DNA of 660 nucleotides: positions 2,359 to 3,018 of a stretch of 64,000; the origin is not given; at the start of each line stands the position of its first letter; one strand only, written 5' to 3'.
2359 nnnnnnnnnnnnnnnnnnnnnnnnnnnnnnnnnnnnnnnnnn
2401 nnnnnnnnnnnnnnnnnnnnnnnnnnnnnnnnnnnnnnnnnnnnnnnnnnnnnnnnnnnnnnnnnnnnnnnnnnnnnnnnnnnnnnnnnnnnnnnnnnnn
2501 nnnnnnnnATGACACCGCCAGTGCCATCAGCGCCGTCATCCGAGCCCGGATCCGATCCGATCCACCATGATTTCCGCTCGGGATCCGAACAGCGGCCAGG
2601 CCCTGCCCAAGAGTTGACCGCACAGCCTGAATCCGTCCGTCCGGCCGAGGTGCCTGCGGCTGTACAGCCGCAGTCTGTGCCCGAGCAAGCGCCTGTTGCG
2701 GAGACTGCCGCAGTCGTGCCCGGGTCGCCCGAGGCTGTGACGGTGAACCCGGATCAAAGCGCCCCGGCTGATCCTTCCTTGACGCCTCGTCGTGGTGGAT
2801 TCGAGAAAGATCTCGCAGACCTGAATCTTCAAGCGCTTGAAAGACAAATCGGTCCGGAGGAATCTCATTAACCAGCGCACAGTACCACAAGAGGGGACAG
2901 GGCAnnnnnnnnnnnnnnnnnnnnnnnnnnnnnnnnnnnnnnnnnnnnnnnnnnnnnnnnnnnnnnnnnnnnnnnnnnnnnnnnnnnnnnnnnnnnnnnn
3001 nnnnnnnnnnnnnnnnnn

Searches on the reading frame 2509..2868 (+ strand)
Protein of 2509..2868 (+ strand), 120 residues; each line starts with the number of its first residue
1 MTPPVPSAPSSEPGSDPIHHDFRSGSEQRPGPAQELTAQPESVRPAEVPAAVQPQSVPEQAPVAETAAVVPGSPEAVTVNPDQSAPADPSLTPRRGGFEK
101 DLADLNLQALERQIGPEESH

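Call 43: search_protein_families(library=pfam, max_evalue=0.01, proteins=[window:2509-2868:+])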
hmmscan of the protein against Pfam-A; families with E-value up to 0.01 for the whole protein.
seq(120 aa): 0 families
